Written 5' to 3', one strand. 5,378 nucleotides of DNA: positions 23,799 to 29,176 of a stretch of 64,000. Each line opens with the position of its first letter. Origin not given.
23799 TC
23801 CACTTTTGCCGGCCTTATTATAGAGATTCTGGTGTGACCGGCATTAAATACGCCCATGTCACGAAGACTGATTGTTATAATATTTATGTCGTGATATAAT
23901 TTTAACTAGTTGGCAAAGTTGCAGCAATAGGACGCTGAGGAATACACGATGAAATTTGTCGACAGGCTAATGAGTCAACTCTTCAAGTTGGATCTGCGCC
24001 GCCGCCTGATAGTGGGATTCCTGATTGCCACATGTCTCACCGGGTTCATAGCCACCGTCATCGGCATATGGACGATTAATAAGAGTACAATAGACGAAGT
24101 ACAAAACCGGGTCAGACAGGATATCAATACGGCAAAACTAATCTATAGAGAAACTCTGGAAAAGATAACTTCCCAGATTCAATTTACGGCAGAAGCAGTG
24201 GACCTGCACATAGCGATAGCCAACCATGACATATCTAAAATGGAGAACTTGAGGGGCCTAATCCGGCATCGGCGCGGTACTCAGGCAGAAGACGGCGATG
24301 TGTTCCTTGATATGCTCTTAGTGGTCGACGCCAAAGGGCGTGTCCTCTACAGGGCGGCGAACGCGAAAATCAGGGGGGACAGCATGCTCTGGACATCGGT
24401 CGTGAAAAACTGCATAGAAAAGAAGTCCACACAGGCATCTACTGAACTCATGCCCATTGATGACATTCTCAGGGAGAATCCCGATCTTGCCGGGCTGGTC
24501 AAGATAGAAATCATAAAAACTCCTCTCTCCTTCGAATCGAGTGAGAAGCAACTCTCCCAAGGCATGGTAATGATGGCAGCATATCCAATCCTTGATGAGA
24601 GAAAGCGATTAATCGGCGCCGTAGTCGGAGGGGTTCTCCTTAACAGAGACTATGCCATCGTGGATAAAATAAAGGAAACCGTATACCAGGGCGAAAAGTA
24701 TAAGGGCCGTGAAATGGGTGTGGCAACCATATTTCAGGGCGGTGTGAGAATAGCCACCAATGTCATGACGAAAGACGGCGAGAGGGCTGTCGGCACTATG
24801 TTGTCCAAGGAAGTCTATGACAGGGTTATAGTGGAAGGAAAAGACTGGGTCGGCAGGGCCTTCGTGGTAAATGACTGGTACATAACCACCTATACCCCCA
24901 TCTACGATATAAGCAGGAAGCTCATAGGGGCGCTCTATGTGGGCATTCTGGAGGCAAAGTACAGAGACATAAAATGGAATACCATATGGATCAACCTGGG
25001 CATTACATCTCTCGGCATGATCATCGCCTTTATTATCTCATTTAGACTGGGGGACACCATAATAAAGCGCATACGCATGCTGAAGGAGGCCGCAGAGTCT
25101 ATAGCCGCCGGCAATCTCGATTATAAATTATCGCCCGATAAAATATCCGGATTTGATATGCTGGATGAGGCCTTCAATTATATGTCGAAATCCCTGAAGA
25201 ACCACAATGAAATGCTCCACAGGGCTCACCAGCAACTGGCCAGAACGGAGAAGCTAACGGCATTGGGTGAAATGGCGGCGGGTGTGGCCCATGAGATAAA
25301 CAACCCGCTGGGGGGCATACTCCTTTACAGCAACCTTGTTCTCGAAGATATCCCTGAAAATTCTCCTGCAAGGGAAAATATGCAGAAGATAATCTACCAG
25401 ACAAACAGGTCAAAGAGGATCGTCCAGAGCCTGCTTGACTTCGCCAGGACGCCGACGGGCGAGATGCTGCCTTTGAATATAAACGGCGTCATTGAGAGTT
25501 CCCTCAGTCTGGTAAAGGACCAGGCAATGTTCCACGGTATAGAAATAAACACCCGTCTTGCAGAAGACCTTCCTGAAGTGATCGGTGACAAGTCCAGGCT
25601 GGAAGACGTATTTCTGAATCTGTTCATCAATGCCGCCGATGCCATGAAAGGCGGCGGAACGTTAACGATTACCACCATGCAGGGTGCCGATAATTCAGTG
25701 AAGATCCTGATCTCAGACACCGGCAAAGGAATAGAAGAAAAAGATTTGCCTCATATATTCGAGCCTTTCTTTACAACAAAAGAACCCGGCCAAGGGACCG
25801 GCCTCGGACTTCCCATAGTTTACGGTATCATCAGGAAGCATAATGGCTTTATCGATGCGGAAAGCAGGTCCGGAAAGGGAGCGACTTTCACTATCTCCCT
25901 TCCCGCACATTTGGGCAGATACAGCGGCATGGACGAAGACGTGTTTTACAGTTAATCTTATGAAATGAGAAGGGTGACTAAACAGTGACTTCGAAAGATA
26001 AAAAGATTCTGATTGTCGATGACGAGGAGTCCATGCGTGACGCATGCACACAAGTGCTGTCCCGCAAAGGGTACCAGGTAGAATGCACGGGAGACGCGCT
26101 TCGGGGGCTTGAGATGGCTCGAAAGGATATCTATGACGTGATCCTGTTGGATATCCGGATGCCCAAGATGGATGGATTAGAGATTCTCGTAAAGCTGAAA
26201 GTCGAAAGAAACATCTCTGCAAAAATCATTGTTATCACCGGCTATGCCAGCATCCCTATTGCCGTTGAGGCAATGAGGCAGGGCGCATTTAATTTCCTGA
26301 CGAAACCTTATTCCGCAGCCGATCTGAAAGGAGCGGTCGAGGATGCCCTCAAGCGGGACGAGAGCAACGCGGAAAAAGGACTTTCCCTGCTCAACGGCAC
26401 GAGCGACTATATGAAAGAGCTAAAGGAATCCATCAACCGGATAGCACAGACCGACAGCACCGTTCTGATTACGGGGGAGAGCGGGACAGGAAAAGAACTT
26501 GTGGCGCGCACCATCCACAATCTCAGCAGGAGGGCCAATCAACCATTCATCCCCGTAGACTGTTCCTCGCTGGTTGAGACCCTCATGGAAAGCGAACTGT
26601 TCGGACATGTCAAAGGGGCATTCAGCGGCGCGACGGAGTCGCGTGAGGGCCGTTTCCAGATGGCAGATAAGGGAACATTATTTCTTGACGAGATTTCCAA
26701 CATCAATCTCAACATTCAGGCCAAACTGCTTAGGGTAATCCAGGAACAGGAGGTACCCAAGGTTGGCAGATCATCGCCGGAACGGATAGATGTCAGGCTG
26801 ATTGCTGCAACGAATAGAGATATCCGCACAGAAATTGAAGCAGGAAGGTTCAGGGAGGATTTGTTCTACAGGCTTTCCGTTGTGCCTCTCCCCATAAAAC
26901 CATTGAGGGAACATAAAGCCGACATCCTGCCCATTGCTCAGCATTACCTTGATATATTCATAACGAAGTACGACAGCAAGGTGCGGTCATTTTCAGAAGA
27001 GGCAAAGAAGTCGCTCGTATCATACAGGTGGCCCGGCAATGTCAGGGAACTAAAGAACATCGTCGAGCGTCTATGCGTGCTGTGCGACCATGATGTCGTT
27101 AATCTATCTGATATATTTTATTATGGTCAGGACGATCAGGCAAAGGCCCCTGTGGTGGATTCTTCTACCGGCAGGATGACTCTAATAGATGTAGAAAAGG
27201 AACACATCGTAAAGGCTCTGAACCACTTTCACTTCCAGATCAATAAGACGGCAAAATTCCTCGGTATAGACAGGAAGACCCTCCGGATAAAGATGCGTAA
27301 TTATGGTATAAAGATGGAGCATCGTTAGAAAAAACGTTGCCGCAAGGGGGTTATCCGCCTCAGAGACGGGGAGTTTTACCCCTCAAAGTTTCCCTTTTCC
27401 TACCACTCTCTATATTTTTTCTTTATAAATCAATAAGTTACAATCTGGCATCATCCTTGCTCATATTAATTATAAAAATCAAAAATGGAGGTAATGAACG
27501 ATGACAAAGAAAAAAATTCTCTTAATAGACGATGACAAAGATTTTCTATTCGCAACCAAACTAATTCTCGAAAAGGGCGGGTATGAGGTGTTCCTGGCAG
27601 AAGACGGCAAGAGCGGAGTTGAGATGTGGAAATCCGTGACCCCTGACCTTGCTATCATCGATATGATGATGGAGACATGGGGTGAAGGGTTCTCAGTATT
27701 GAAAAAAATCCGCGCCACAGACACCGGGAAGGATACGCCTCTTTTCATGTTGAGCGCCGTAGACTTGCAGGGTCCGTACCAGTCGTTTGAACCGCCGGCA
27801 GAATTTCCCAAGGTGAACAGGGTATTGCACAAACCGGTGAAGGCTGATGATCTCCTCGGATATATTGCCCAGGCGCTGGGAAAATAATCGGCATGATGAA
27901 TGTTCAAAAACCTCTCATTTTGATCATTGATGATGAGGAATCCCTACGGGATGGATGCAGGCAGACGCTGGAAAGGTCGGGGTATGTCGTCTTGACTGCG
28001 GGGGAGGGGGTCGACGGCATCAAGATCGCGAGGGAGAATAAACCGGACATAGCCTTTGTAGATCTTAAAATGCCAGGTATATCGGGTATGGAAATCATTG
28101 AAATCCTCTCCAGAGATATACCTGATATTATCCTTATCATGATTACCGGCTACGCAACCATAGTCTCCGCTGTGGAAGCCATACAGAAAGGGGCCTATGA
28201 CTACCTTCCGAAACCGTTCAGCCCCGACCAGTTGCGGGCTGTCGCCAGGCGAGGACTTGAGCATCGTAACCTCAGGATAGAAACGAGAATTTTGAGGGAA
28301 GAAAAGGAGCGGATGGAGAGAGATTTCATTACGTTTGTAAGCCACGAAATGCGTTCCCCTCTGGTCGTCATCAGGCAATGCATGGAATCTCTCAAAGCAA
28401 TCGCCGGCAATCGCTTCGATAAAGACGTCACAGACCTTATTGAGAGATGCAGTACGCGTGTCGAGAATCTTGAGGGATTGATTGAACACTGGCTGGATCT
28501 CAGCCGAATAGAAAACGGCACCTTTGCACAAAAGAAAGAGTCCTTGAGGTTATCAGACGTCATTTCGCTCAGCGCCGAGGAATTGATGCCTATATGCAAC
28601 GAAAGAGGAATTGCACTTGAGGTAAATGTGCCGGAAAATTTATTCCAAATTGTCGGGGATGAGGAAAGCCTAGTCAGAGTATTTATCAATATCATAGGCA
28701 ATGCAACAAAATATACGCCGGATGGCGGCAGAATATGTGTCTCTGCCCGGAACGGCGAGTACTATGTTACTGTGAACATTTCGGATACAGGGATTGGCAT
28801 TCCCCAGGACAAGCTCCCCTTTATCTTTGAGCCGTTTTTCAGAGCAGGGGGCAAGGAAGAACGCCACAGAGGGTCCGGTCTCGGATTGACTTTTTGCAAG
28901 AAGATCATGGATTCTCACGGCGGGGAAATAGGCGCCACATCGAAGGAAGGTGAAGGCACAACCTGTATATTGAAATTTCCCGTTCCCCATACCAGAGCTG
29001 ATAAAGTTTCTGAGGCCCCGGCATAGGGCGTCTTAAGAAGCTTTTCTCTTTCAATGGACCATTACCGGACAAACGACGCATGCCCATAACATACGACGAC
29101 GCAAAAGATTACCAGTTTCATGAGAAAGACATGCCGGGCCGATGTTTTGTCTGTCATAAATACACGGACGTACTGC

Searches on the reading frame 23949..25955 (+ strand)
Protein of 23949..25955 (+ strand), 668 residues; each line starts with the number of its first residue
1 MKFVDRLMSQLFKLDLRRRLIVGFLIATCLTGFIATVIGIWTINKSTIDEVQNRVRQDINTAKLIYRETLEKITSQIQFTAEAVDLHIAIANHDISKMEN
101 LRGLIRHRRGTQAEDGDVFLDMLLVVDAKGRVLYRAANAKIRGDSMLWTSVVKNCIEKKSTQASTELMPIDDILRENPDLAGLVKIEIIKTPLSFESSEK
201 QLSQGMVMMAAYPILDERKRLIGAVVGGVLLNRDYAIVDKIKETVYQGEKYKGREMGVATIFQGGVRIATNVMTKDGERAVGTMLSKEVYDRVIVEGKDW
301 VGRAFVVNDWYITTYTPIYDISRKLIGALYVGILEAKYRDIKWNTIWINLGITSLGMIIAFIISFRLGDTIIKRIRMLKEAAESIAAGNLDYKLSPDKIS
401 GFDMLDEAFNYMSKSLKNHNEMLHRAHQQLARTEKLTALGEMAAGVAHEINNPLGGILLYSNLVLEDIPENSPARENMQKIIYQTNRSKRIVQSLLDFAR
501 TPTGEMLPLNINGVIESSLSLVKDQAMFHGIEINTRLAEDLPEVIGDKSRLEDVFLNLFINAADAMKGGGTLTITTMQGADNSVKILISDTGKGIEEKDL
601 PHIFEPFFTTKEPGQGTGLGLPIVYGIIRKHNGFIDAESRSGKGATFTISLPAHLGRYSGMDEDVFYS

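Call 4: search_protein_families(library=pfam, proteins=[window:23949-25955:+])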
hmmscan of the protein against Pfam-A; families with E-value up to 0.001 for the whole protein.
window:23949-25955:+ (668 aa): 6 families
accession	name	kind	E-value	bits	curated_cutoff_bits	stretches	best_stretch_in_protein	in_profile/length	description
PF17202.10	sCache_3_3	-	7.7e-32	110.3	28.8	1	231-341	3-103/107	Single cache domain 3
PF02518.31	HATPase_c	-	6.4e-25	88.2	26.4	1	546-653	1-109/111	Histidine kinase-, DNA gyrase B-, and HSP90-like ATPase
PF17201.10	Cache_3-Cache_2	-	8.8e-24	84.7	27.7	1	226-338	73-187/299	Cache 3/Cache 2 fusion domain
PF00512.31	HisKA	-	2.5e-13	50.3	26.9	1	439-501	2-63/66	His Kinase A (phospho-acceptor) domain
PF17203.10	sCache_3_2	-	1.2e-08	35.6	28.4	1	272-337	65-130/140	Single cache domain 3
PF00672.30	HAMP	-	4.2e-05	24.2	25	1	369-417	4-52/53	HAMP domain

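Call 54: search_protein_families(library=ncbifam, proteins=[window:23949-25955:+], max_evalue=0.00001)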
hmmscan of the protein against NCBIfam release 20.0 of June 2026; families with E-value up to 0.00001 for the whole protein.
window:23949-25955:+ (668 aa): 78 families (the best 25 are shown)
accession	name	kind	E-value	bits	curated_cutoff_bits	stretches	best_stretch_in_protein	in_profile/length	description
NF008468.0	PRK11360.1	equivalog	1.3e-66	225.3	646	1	424-654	381-609/616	two-component system sensor histidine kinase AtoS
NF007688.0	PRK10364.1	equivalog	5.3e-63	213.3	479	1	409-656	214-454/460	two-component system sensor histidine kinase ZraS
NF010411.0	PRK13837.1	equivalog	3.6e-55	187.3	647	1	424-654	435-676/828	two-component system VirA-like sensor kinase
NF038348.1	T2SS_HK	subfamily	6.2e-50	170.2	450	2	482-653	405-573/574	histidine kinase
NF046020.1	HisKinCckABruc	equivalog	3.2e-49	167.6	1000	1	427-656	468-710/868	cell cycle histidine kinase CckA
NF046026.1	HisKinCckACaul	equivalog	1.5e-45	155.5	1000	1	427-655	290-534/678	cell cycle histidine kinase CckA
NF052574.1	HisKinEspCMyxo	equivalog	9.1e-45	153.1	1200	1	427-654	405-638/785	serine histidine kinase EspC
NF010076.0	PRK13557.1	subfamily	1.5e-39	135.8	631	1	425-654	149-395/540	histidine kinase famiy protein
NF046044.1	PnpS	equivalog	1.7e-35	122.8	400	1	442-652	173-390/390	two-component system histidine kinase PnpS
NF052573.1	HisKinEspAMyxo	equivalog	1.9e-34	118.8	1400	1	428-653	373-611/755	serine histidine kinase EspA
NF033092.0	HK_WalK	equivalog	2e-34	119.2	725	2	442-652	375-593/594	cell wall metabolism sensor histidine kinase WalK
NF041777.1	sens_FixL_Rhizob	equivalog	4e-34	118.1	850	1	422-653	245-481/485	sensor protein FixL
NF047497.1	HK_LIC_12097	equivalog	5.9e-33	114.1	500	1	430-653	141-366/367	LIC_12097 family sensor histidine kinase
NF053867.1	SprKinKinDBac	equivalog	5.9e-32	110.8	775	1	432-654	279-498/500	sporulation kinase KinD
NF047496.1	HK_LIC11548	equivalog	6.2e-32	111.1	750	1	352-652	279-588/589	LIC_11548 family sensor histidine kinase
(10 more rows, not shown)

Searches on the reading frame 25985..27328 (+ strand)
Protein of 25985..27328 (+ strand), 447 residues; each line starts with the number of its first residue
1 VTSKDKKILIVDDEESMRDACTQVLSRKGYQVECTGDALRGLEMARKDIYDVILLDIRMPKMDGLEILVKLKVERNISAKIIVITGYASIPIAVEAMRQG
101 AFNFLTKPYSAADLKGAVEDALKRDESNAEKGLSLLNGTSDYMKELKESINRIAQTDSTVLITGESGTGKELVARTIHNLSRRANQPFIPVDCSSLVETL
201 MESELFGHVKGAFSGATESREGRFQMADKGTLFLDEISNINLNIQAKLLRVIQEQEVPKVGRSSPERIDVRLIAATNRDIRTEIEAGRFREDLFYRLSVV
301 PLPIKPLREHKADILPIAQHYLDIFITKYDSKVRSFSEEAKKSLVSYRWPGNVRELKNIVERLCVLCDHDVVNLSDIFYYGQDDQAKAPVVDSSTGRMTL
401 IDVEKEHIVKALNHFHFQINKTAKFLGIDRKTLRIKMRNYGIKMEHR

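Call 4: search_protein_families(library=pfam, proteins=[window:25985-27328:+])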
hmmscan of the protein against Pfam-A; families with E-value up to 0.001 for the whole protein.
window:25985-27328:+ (447 aa): 11 families
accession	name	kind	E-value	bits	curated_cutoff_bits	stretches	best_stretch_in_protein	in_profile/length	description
PF00158.32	Sigma54_activat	-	1.3e-68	230.4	20.2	1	137-302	2-167/168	Sigma-54 interaction domain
PF00072.30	Response_reg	-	3.4e-28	98.5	30.2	1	8-118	1-110/111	Response regulator receiver domain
PF14532.12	Sigma54_activ_2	-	2.5e-23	83.3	25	1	138-307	2-138/138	Sigma-54 interaction domain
PF25601.1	AAA_lid_14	-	3.1e-22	78.6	27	1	308-388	1-81/87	AAA+ ATPase lid domain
PF02954.25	HTH_8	-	3e-11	43.3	22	1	402-440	4-42/42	Bacterial regulatory protein, Fis family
PF07728.20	AAA_5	-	7e-10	39.5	22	1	160-278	2-123/139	AAA domain (dynein-related subfamily)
PF00004.35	AAA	-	4.1e-08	34.2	21.2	1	160-291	1-125/131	ATPase family associated with various cellular activities (AAA)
PF07724.20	AAA_2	-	1.2e-07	32.4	27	1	158-258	4-105/166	AAA domain (Cdc48 subfamily)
PF01078.27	Mg_chelatase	-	2.4e-05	24.3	20.3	0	157-263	22-140/207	Magnesium chelatase, subunit ChlI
PF13191.12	AAA_16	-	0.00019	22.4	32.6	1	143-214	9-86/167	AAA ATPase domain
PF13245.12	AAA_19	-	0.00033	21.3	25.1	0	154-256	8-118/134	AAA domain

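Call 53: search_solved_structures(query=window:25985-27328:+, max_evalue=1e-30)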
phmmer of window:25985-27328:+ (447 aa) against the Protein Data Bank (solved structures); distinct sequences matched with E-value up to 1e-30: 35.
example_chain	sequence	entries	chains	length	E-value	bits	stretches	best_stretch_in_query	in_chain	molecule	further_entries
4l4u_A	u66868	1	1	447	9.9e-96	324.8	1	7-442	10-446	Transcriptional regulator (NtrC family)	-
1ny5_A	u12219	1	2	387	5.4e-92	312.5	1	8-369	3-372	transcriptional regulator (NtrC family)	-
3dzd_A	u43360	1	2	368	1.3e-87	298.1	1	6-372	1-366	Transcriptional regulator (NtrC family)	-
5ep0_A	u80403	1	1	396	8.3e-84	285.5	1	5-374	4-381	Putative repressor protein luxO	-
1ojl_A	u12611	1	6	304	7e-77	262.7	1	136-437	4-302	TRANSCRIPTIONAL REGULATORY PROTEIN ZRAR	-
9qq6_C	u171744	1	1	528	3.6e-76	260.3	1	120-444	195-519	Nif-specific regulatory protein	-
5m7n_A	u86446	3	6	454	1.6e-71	245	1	7-442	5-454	Nitrogen assimilation regulatory protein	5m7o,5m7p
4ly6_A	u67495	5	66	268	3.4e-71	244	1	140-369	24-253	Transcriptional regulator (NtrC family)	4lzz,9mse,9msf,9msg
1ny6_A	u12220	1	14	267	3.4e-71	244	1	140-369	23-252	transcriptional regulator (NtrC family)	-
3m0e_A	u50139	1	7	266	2.2e-70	241.3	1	140-369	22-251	Transcriptional regulator (NtrC family)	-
8p53_C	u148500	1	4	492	4.3e-69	237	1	118-377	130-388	Transcriptional regulator FleQ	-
6jdi_A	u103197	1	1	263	1.7e-68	235.1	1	136-377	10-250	Nitrogen assimilation regulatory protein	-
8pb9_D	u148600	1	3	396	4.5e-68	233.7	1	117-376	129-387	Transcriptional regulator FleQ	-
6j7e_A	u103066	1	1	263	8.3e-68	232.8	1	136-377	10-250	Nitrogen assimilation regulatory protein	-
5exp_A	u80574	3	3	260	8.9e-68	232.7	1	136-376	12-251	Transcriptional regulator FleQ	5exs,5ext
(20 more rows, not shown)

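Call 54: search_protein_families(library=ncbifam, proteins=[window:25985-27328:+], max_evalue=0.00001)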
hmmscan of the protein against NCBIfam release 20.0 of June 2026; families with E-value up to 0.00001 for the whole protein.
window:25985-27328:+ (447 aa): 105 families (the best 25 are shown)
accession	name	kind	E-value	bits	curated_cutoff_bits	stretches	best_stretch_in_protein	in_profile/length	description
NF008469.0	PRK11361.1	equivalog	1.2e-119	400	714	1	5-443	4-457/461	acetoacetate metabolism transcriptional regulator AtoC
TIGR01818.1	ntrC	equivalog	1.8e-113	379.8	558.6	1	8-377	1-377/463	nitrogen regulation protein NR(I)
NF007689.0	PRK10365.1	equivalog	7.9e-107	357.8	760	1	1-437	1-439/441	sigma-54-dependent response regulator transcription factor ZraR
NF041946.1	LuxO_transreg_Vib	equivalog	1.3e-104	350.6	800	1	11-376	2-375/463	quorum-sensing sigma-54 dependent transcriptional regulator LuxO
TIGR02915.1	PEP_resp_reg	equivalog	3.9e-102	342.4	502.6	1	8-443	1-445/445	PEP-CTERM-box response regulator transcription factor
NF051870.1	NAssimRespRegNtrX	equivalog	4.1e-101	339.1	600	1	7-442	3-452/452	nitrogen assimilation response regulator NtrX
TIGR01817.1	nifA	equivalog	1.7e-100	337.3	528.85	1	112-398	174-459/534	nif-specific transcriptional activator NifA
NF003451.0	PRK05022.1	equivalog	8e-99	331.7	476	1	128-443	184-511/512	nitric oxide reductase transcriptional regulator NorR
NF049963.1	RespRegFlgRCampy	domain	1.7e-98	330.3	750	1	8-441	3-428/429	fla regulon two-component system response regulator FlgR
NF011695.0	PRK15115.1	equivalog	3.5e-98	329.2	763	1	2-373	3-374/445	two-component system response regulator GlrR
NF041552.1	TF_PrdR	equivalog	3.2e-95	319.6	795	1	131-441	264-577/577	sigma-54 dependent transcriptional regulator PrdR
NF050807.1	TransRegFlbDCaul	equivalog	2.4e-94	316.8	750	1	8-440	3-438/454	sigma-54-dependent transcriptional regulator FlbD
NF038308.1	RNA_repair_RtcR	equivalog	4.1e-91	306.4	650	1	124-389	170-444/530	RNA repair transcriptional activator RtcR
NF008176.1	PRK10923.1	equivalog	2.6e-89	300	620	1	7-376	5-380/469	nitrogen regulation protein NR(I)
TIGR02974.1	phageshock_pspF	equivalog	2.3e-82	276.9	443.55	1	138-377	3-243/336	phage shock protein operon transcriptional activator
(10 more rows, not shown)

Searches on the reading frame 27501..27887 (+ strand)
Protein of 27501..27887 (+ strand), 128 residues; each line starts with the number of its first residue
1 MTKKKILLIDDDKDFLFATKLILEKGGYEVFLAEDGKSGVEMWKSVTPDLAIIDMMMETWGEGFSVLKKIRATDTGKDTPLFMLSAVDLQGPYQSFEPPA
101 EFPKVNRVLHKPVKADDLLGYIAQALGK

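Call 45: search_protein_families(library=pfam, proteins=[window:27501-27887:+], max_evalue=0.01)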
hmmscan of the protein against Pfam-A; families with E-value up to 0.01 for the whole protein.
window:27501-27887:+ (128 aa): 1 family
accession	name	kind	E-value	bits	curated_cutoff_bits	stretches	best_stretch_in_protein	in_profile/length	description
PF00072.30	Response_reg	-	2.2e-16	60.4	30.2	1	6-120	1-108/111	Response regulator receiver domain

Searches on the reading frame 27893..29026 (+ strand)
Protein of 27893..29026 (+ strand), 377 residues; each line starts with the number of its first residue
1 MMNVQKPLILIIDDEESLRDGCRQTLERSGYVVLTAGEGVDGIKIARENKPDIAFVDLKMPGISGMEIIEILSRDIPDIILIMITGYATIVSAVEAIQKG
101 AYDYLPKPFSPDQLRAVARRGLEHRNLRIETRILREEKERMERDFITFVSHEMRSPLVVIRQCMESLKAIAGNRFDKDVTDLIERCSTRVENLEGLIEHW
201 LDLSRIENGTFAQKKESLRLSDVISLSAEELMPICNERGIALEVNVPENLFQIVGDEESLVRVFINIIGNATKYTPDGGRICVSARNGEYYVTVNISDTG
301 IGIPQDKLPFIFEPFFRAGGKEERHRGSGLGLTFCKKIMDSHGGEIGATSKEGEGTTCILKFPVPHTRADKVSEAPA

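Call 45: search_protein_families(library=pfam, proteins=[window:27893-29026:+], max_evalue=0.01)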
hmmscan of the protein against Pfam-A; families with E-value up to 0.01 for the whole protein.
window:27893-29026:+ (377 aa): 4 families
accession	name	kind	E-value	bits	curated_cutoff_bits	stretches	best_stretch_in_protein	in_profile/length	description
PF00072.30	Response_reg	-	6.6e-29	100.8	30.2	1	9-117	1-109/111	Response regulator receiver domain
PF02518.31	HATPase_c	-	3.4e-28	98.7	26.4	1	255-365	1-110/111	Histidine kinase-, DNA gyrase B-, and HSP90-like ATPase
PF00512.31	HisKA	-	2.7e-09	37.4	26.9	1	142-209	2-66/66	His Kinase A (phospho-acceptor) domain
PF13581.12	HATPase_c_2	-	0.00019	21.9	27.4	1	264-358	40-123/127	Histidine kinase-like ATPase domain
